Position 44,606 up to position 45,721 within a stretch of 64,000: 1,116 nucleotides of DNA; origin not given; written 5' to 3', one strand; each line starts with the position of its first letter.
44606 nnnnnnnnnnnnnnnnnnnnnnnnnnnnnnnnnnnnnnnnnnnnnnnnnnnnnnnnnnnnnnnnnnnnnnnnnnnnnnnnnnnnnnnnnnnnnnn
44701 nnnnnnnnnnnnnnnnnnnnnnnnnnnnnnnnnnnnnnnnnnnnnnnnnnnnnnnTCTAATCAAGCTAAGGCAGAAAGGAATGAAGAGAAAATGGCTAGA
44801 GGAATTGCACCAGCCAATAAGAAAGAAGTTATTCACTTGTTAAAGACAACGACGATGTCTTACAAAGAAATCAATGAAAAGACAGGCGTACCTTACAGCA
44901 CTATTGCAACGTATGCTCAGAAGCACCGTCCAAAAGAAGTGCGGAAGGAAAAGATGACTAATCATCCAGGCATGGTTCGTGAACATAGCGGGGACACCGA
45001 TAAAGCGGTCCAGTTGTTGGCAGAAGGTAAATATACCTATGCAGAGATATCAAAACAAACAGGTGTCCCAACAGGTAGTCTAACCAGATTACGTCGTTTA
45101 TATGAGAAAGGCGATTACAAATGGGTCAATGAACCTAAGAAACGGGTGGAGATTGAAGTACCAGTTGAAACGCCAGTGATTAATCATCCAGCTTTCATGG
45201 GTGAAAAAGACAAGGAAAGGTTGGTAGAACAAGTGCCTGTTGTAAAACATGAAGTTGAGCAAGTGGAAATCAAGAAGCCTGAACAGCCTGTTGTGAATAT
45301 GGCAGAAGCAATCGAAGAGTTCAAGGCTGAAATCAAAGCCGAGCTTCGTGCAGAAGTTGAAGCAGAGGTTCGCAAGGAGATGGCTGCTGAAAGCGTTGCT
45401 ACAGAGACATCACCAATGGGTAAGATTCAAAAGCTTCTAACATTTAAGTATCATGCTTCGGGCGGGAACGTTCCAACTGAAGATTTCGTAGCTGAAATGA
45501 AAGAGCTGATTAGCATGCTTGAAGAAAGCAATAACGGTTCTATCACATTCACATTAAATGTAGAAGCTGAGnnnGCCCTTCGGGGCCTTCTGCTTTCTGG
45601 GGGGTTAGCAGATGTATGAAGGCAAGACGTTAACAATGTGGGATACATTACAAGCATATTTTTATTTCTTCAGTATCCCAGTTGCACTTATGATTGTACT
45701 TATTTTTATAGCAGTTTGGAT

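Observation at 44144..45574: SigF/SigG-like sporulation-type sigma factor with a 270-aa C-terminal extension bearing two extra HTH-like repeats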

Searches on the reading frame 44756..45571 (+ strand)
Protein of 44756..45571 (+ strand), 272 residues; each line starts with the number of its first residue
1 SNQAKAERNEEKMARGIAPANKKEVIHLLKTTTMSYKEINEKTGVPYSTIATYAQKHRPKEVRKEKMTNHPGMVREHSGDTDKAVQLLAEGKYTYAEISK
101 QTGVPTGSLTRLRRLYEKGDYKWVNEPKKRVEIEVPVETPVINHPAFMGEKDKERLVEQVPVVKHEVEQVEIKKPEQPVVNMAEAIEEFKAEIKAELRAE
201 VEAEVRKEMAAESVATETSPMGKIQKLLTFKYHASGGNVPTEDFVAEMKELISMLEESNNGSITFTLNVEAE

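Call 5: search_protein_families(library=phrogs, proteins=[window:44792-45571:+], max_evalue=0.01)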
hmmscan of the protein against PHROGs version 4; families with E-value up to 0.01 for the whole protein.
window:44792-45571:+ (260 aa): 18 families
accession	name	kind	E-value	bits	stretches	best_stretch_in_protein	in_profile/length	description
phrog_8794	-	transcription regulation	2.1e-23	84.1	2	5-56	5-56/159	sigma factor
phrog_351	-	transcription regulation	6.4e-20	72.3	2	57-258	745-927/928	RNA polymerase sigma factor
phrog_151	-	integration and excision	8.5e-07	28.9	1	7-113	66-182/582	transposase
phrog_4151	-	DNA, RNA and nucleotide metabolism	1.3e-06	29.3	1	9-56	8-55/154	DNA binding protein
phrog_9425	-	transcription regulation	1.3e-06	29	0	19-44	18-43/72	transcriptional repressor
phrog_1529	-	unknown function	1.7e-06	29.2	0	9-46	7-43/209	-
phrog_26445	-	unknown function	1.2e-05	26.8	1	7-49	3-45/101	-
phrog_59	-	DNA, RNA and nucleotide metabolism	8.5e-05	23.1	1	11-122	245-339/423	HNH endonuclease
phrog_16568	-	moron, auxiliary metabolic gene and host takeover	0.00028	22.1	1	10-94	7-96/129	Ren-like exclusion protein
phrog_36038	-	unknown function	0.00032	21.8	0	20-53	20-53/203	-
phrog_323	-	transcription regulation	0.00041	21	1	15-114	156-257/319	transcriptional regulator, D5-like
phrog_7545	-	DNA, RNA and nucleotide metabolism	0.00055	21.1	1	10-58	7-54/160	HNH endonuclease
phrog_3557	-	transcription regulation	0.0008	20.6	0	19-48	23-53/142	transcriptional regulator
phrog_147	-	transcription regulation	0.00082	20.7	0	12-59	8-57/100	transcriptional regulator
phrog_8898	-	unknown function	0.0017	19.1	0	9-47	2-40/70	-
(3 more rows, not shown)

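Call 21: search_protein_representatives(protein=window:44756-45571:+)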
Query: 272 residues. Proteins with E-value up to 0.001 (for the whole library): 62; up to 1e-10: 27; up to 1e-30: 5. The best 62 are listed.
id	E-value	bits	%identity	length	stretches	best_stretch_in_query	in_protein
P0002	8.5e-94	330.0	63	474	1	6-272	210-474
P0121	9.3e-69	248.0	62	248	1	13-272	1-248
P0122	3.8e-65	236.2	52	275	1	9-272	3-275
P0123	7.8e-62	225.3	74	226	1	4-149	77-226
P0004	3.4e-33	131.6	38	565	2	20-271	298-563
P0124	3.9e-29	118.3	41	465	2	20-216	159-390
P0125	2.0e-26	109.4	43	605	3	20-142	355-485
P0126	2.4e-23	99.3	64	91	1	182-272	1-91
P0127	9.0e-22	94.2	43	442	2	182-271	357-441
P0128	3.7e-20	88.9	46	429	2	152-272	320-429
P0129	6.0e-19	84.9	42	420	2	124-271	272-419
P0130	3.8e-18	82.3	35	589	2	24-185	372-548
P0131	3.2e-17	79.2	35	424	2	10-114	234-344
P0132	9.9e-17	77.7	37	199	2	136-271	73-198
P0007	2.5e-16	76.4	37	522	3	149-271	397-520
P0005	5.3e-15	72.0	37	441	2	181-271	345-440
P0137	2.2e-13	66.7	38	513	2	15-86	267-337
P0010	5.6e-13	65.4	41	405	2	8-71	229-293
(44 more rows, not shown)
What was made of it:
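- Tried and rejected: The exhaustive representative search was the informative one (call 21).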

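Call 25: find_homologous_proteins(query=A2, max_evalue=0.001)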
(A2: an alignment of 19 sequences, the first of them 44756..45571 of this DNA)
Query A2 (19 sequences) (272 aa, profile of the alignment): 9 proteins with E <= 0.001 among 8000 candidates.
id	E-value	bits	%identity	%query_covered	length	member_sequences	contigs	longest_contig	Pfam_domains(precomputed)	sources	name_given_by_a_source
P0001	1.2e-65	240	100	100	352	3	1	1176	PF01371.26,PF13384.13,PF01978.26,PF13518.13,PF01381.29,PF04545.23,PF08281.19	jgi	jgi:DNA-directed RNA polymerase specialized sigma24 family protein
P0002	5.6e-65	237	60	98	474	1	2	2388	PF01371.26,PF13384.13,PF01022.27,PF13518.13,PF05263.18,PF01381.29,PF04545.23,PF04542.21,PF08281.19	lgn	-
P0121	5.3e-60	221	55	96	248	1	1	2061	-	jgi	jgi:uncharacterized protein YerC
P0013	2.8e-45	173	24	91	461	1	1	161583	PF04545.23,PF04542.21,PF08281.19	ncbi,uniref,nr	ncbi:RNA polymerase sigma factor [Bacillus phage vB_BmeM-Goe8]|uniref:RNA polymerase sigma factor n=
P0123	4.7e-32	130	72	53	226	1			PF01371.26,PF13384.13,PF13518.13,PF01381.29,PF04545.23,PF08281.19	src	-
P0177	8.4e-27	113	47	58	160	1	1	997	-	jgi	jgi:hypothetical protein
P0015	4.4e-25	107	41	21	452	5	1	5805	PF04545.23,PF04542.21,PF08281.19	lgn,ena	-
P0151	2.8e-22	98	43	28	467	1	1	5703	PF04545.23,PF04542.21,PF08281.19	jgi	jgi:RNA polymerase sporulation-specific sigma factor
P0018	1.6e-19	89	40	16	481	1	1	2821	PF04545.23,PF04542.21,PF08281.19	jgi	-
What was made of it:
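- Tried and rejected: Second word-indexed protein search with the extension profile: only 9 hits (call 25).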

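Call 37: find_encoding_contigs(protein=P0121, flank=3000, max_places=2)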
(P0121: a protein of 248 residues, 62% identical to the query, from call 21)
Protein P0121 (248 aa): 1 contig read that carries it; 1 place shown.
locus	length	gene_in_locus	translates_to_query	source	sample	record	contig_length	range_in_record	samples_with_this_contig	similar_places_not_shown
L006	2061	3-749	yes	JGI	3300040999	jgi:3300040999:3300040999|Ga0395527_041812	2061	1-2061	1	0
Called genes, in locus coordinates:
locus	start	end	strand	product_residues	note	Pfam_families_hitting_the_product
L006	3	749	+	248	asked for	?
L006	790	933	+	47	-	-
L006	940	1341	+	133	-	-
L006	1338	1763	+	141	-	-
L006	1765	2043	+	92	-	-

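Call 43: predict_structure(alignment_id=A4)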
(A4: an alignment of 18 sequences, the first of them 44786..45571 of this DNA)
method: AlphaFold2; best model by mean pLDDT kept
length: 262 residues; sequences in the alignment: 18
mean_pLDDT: 68.2   pTM: 0.26
mean pLDDT of the five models: 68.2, 67.6, 66.8, 65.7, 63.6
residues with pLDDT >= 90: 24; 70-90: 113; 50-70: 64; < 50: 61
segments of 3 or more residues with pLDDT < 50: 1-6, 57-64, 121-123, 149-168, 201-219
pLDDT, mean of each block of 10 residues (from residue 1): 46 90 89 89 89 62 55 88 91 88 87 65 52 55 54 41 43 74 84 71 36 44 57 82 80 67 50
secondary structure, 60 per line:
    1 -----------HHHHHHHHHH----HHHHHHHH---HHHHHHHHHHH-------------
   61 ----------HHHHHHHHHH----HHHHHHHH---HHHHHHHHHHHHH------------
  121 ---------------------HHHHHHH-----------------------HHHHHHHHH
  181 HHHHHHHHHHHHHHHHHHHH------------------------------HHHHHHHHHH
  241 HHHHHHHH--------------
elements in order: H12-21 H26-33 H37-47 H71-80 H85-92 H96-108 H142-148 H172-200 H231-248

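Call 47: fold_search(model_id=the predicted structure, library=pdb)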
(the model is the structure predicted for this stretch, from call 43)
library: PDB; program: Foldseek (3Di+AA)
matches with E <= 10: 431; with E <= 0.001: 0
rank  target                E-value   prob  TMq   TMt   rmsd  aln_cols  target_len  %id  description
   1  2lvs_MODEL_1_A        2.4e-01  0.35  0.13  0.30  12.9       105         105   19  NMR solution structure of a CRISPR repeat binding protein (released 2013-01-23)
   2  7bhy_A                4.8e-01  0.90  0.14  0.54   3.8        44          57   23  DNA-binding domain of DeoR in complex with the DNA operator (released 2021-11-10)
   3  4u7b_A                4.8e-01  0.21  0.14  0.12  10.0       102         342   19  Crystal structure of a pre-cleavage Mos1 transpososome (released 2015-02-11)
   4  7bhy_B                5.4e-01  0.85  0.14  0.55   4.0        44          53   23  DNA-binding domain of DeoR in complex with the DNA operator (released 2021-11-10)
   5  7fby                  5.4e-01  0.77  0.14  0.22   5.9        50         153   34  Crystal Structure of PH0140 from Pyrococcus horikosii OT3 (released 2022-07-20)
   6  9w4w                  5.7e-01  0.69  0.13  0.22   7.2        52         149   33  Structure of transcription factor in complex with L-Ile (released 2026-03-25)
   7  5zfy_A                6.1e-01  0.21  0.15  0.27  11.7       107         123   15  Crystal structure of human DUX4 homeodomains bound to A12C DNA mutant (released 2018-10-31)
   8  7bhy_C                6.5e-01  0.87  0.15  0.59   4.8        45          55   18  DNA-binding domain of DeoR in complex with the DNA operator (released 2021-11-10)
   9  7s03_A                6.5e-01  0.21  0.15  0.29   8.9       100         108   17  DNA-binding domain of human SETMAR in complex with Hsmar1 terminal inverted repeat (TIR) DNA (released 2022-08-03)
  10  2p6t_F                8.3e-01  0.54  0.14  0.22   7.3        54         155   26  CRYSTAL STRUCTURE OF TRANSCRIPTIONAL REGULATOR NMB0573 and L-LEUCINE COMPLEX FROM NEISSERIA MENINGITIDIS (released 2007-04-03)
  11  3hos_B                8.3e-01  0.14  0.16  0.13  10.4       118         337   21  Crystal structure of the mariner Mos1 paired end complex with Mg (released 2009-09-22)
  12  5z6z_A                8.9e-01  0.15  0.12  0.24  10.8       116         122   12  Crystal structure of human DUX4 homeodomains bound to DNA (released 2018-10-31)
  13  8r7y_A                9.4e-01  0.72  0.14  0.12   4.0        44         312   23  Deoxyribonucleoside regulator DeoR in complex with the DNA operator (released 2024-06-19)
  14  9w4v_A                9.4e-01  0.69  0.14  0.23   2.5        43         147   37  Structure of transcription factor in complex with D-allo-Ile (released 2026-03-25)
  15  7dw5_A                9.4e-01  0.18  0.13  0.24  13.3        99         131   15  Crystal structure of DUX4 HD1-HD2 domain complexed with ERG sites (released 2021-11-03)
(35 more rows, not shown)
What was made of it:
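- Foldseek hits to Mos1, DeoR and Pax DNA-binding domains (call 47).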

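Call 76: search_protein_families(library=ncbifam, proteins=[P0137, P0131], max_evalue=1e-10)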
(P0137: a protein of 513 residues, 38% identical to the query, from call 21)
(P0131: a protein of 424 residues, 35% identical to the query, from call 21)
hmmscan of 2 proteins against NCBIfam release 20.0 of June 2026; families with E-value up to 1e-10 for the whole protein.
P0137 (513 aa): 10 families
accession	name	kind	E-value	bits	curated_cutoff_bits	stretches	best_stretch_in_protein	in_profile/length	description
TIGR02980.1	SigBFG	subfamily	1.6e-34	119.6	234.35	1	14-234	8-222/227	SigB/SigF/SigG family RNA polymerase sigma factor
NF004052.0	PRK05572.1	subfamily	2.2e-31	109.3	311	1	13-235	36-247/252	SigF/SigG family RNA polymerase sporulation sigma factor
TIGR02885.1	spore_sigF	equivalog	7.8e-31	107.7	321.45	1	13-234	15-227/231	RNA polymerase sporulation sigma factor SigF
TIGR02937.1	sigma70-ECF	superfamily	2e-23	82.9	42.9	1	12-237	4-164/165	sigma-70 family RNA polymerase sigma factor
NF006071.0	PRK08215.1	equivalog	8.9e-22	77.9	372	1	13-235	41-254/258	RNA polymerase sporulation sigma factor SigG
TIGR02941.1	Sigma_B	equivalog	5.9e-20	71.8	315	1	14-234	34-249/255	RNA polymerase sigma factor SigB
TIGR02850.1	spore_sigG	equivalog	7.2e-20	71.5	457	1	13-236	38-252/254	RNA polymerase sporulation sigma factor SigG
NF005514.0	PRK07122.1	subfamily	1.1e-18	67.3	372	1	20-234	51-259/264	RNA polymerase sigma factor SigF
NF005644.0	PRK07408.1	subfamily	1.4e-17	64.2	261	1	14-240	32-255/258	RNA polymerase sigma factor SigF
TIGR02479.1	FliA_WhiG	subfamily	1.7e-11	44.3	189.6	1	19-234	6-219/224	FliA/WhiG family RNA polymerase sigma factor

P0131 (424 aa): 16 families
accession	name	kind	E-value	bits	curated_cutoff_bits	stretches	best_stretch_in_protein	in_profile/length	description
TIGR02980.1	SigBFG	subfamily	3.5e-34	118.5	234.35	1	13-226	7-220/227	SigB/SigF/SigG family RNA polymerase sigma factor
TIGR02937.1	sigma70-ECF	superfamily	1.6e-25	89.7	42.9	1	11-226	3-159/165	sigma-70 family RNA polymerase sigma factor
TIGR02885.1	spore_sigF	equivalog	1.8e-25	90.1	321.45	1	12-224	14-223/231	RNA polymerase sporulation sigma factor SigF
NF005514.0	PRK07122.1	subfamily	2.2e-24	86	372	1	18-222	49-253/264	RNA polymerase sigma factor SigF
NF004052.0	PRK05572.1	subfamily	8.8e-24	84.4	311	1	12-225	35-243/252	SigF/SigG family RNA polymerase sporulation sigma factor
TIGR02941.1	Sigma_B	equivalog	5.4e-20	71.9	315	1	14-222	34-243/255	RNA polymerase sigma factor SigB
NF005644.0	PRK07408.1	subfamily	3.4e-19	69.5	261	1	16-223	34-244/258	RNA polymerase sigma factor SigF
NF006071.0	PRK08215.1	equivalog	5.6e-18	65.5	372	1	13-223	41-248/258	RNA polymerase sporulation sigma factor SigG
TIGR02850.1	spore_sigG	equivalog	1.4e-16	60.7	457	1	12-224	37-246/254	RNA polymerase sporulation sigma factor SigG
TIGR02479.1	FliA_WhiG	subfamily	7e-14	52.1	189.6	1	19-222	6-213/224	FliA/WhiG family RNA polymerase sigma factor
NF006158.0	PRK08301.1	equivalog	9.1e-12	44.9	339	0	15-87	65-130/241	RNA polymerase sporulation sigma factor SigE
NF005413.0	PRK06986.1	subfamily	9.2e-12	45.3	201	1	13-228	17-232/241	RNA polymerase sigma factor FliA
NF004471.0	PRK05803.1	subfamily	3.8e-11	42.7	252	0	15-87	56-121/235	RNA polymerase sporulation sigma factor SigK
NF004935.0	PRK06288.1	equivalog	4.2e-11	43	343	0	13-109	37-130/270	RNA polymerase sigma factor WhiG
TIGR02835.1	spore_sigmaE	equivalog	7e-11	42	348.6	0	15-87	58-123/234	RNA polymerase sporulation sigma factor SigE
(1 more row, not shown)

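Call 93: search_dna_similar(query=window:44792-45571:+, collection=phages, mode=protein, max_rows=60, max_evalue=0.001)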
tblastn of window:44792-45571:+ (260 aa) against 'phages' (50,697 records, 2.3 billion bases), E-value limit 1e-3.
Records with a match: 34; places in all: 34; records where one place covers at least 80% of the query: 0.
Best place of each record, by identity: <60% 34.
By first word of the organism name: Bacillus 34.
By host as written in the record: Bacillus subtilis 7; Bacillus subtilis BEST7003 6; Bacillus subtilis KACC 17797 3; Bacillus subtilis ATCC 15245 2; Bacillus subtilis (natto) 2; Bacillus subtilis G24 2; Bacillus subtilis Goe3 2; Bacillus cereus 2; and 8 more.
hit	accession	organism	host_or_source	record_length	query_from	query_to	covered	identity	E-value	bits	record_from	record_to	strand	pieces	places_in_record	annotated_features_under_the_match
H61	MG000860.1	Bacillus phage BSP9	Bacillus subtilis ATCC 15245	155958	10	104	31%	38.7%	3e-5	71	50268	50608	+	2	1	RNA polymerase sigma 70 factor | hypothetical protein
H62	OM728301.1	Bacillus phage vB_BsuM-Goe20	Bacillus subtilis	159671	5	80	29%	40.3%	7e-6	53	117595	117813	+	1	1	fliA: RNA polymerase sigma factor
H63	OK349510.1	Bacillus phage BM-P1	Bacillus sp.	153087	5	80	29%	40.3%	3e-5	50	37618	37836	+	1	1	hypothetical protein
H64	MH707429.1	Bacillus phage BSP12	Bacillus subtilis ATCC 21336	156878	5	80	29%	40.3%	4e-5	50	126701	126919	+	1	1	RNA polymerase sigma factor 2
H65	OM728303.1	Bacillus phage vB_BsuM-Goe25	Bacillus subtilis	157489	5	80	29%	40.3%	4e-5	50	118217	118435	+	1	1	fliA: RNA polymerase sigma factor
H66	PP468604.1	Bacillus phage BvP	Bacillus velezensis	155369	5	80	29%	40.3%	4e-5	50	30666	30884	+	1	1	RNA polymerase sigma factor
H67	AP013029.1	Bacillus phage phiNIT1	Bacillus subtilis (natto)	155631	10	104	31%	37.5%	5e-5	71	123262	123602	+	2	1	orf330: putative sigma factor | orf137: hypothetical protein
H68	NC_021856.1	Bacillus phage phiNIT1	Bacillus subtilis (natto)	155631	10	104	31%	37.5%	5e-5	71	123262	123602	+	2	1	orf330: RNA polymerase sigma factor | orf137: sigma factor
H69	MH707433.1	Bacillus phage BSP18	Bacillus subtilis KACC 17797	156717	10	104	31%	37.5%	6e-5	70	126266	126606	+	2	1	RNA polymerase sigma factor 2 | hypothetical protein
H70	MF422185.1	Bacillus phage BSP10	Bacillus subtilis ATCC 15245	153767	10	104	31%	37.5%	6e-5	70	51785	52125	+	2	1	RNA polymerase sigma factor 2 | hypothetical protein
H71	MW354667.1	Bacillus phage BSTP3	Bacillus subtilis KCCM12511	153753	10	104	31%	37.5%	6e-5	70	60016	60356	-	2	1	RNA polymerase sigma-70 factor | RNA polymerase sigma-G factor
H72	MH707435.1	Bacillus phage BSP21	Bacillus subtilis KACC 17797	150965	10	104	31%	37.5%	6e-5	70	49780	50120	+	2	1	putative RNA polymerase ...: putative RNA polymerase sigma factor 2 | hypothetical protein: hypothetical protein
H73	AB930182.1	Bacillus phage SPG24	Bacillus subtilis G24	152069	10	104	31%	37.5%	6e-5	70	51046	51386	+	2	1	none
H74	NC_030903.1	Bacillus phage SPG24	Bacillus subtilis G24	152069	10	104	31%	37.5%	6e-5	70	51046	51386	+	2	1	RNA polymerase sigma factor | sigma factor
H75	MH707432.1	Bacillus phage BSP15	Bacillus subtilis KACC 17797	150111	10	104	31%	37.5%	7e-5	70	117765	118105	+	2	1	putative RNA polymerase sigma factor | hypothetical protein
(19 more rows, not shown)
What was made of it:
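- In 34 Bacillus phage records it always lies in or beside a sigma gene (call 93).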
